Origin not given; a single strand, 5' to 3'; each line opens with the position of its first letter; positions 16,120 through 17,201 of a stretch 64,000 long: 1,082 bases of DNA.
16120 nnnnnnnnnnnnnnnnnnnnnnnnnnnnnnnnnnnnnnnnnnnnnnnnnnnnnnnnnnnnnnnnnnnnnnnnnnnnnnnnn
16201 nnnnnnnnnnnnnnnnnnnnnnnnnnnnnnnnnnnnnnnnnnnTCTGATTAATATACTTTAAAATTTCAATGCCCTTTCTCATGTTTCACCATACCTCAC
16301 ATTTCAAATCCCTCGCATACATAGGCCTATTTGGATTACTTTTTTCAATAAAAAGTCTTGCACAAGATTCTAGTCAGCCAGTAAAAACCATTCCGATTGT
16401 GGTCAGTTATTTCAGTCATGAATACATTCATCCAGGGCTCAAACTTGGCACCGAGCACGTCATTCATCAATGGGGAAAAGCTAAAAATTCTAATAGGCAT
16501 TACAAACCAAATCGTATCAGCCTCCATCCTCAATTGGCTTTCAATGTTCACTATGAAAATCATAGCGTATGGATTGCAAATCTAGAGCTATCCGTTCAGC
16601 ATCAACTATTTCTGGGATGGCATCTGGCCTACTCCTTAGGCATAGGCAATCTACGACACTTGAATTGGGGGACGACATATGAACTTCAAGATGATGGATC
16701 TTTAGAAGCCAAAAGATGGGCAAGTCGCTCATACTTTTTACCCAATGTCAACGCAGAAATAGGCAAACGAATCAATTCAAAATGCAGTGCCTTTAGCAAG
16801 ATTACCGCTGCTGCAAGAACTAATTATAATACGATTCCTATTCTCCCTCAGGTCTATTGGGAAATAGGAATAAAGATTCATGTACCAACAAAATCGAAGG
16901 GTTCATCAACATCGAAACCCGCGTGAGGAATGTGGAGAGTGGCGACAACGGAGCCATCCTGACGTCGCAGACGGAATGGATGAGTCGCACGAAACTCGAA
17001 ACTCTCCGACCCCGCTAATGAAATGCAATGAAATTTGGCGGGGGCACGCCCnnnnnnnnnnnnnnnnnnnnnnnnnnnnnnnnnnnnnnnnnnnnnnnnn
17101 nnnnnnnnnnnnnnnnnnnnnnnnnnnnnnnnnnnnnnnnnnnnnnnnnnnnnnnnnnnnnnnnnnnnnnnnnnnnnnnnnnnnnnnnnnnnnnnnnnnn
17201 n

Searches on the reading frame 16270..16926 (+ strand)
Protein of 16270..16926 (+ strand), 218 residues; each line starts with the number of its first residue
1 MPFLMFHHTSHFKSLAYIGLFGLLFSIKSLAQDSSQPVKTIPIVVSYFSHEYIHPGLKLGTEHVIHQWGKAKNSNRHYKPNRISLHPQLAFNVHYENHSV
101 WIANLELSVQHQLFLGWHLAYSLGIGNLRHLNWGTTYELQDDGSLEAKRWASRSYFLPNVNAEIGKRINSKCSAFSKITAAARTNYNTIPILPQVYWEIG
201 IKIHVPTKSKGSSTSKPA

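Call 25: search_protein_families(library=pfam, proteins=[window:16270-16926:+], max_evalue=0.01)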
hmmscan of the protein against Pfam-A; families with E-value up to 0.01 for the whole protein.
window:16270-16926:+ (218 aa): 0 families

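Call 76: search_protein_families(library=ncbifam, proteins=[window:16270-16926:+], max_evalue=0.01)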
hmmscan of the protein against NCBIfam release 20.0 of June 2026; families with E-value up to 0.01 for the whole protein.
window:16270-16926:+ (218 aa): 0 families

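Call 77: search_protein_families(library=padloc, proteins=[window:16270-16926:+], max_evalue=0.01)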
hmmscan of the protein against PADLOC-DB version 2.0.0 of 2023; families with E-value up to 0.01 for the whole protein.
window:16270-16926:+ (218 aa): 0 families

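Call 85: predict_structure(protein=window:16270-16926:+)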
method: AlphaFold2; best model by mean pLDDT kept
length: 218 residues; sequences in the alignment: 1
mean_pLDDT: 34.2   pTM: 0.26
mean pLDDT of the five models: 34.2, 31.7, 30.4, 29.5, 27.9
residues with pLDDT >= 90: 0; 70-90: 0; 50-70: 4; < 50: 214
segments of 3 or more residues with pLDDT < 50: 1-19, 21-114, 120-218
pLDDT, mean of each block of 10 residues (from residue 1): 28 38 45 39 30 26 28 33 27 30 38 48 38 38 37 34 33 31 29 29 31 43
secondary structure, 60 per line:
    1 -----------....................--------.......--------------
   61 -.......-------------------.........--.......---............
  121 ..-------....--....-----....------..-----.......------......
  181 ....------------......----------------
elements in order: H12-31 E40-46 H62-68 E88-96 E99-105 H109-122 E130-133 E136-139 E145-148 H162-168 H175-184 E197-202

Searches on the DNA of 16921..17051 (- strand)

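Call 68: search_dna_similar(query=window:16921-17051:-, collection=plasmids, mode=distant, max_evalue=0.01, max_rows=10)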
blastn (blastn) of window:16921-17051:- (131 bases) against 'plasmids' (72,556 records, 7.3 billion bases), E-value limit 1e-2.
No match.

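Call 69: search_dna_similar(query=window:16921-17051:-, collection=phages, mode=distant, max_evalue=0.01, max_rows=10)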
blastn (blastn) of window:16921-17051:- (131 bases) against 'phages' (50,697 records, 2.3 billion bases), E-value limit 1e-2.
No match.
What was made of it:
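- On Mobile insertion cassette / composite unit: No match in plasmid or phage collections (calls 68, 69).
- Tried and rejected: A search with element B gave no match (calls 68, 69).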
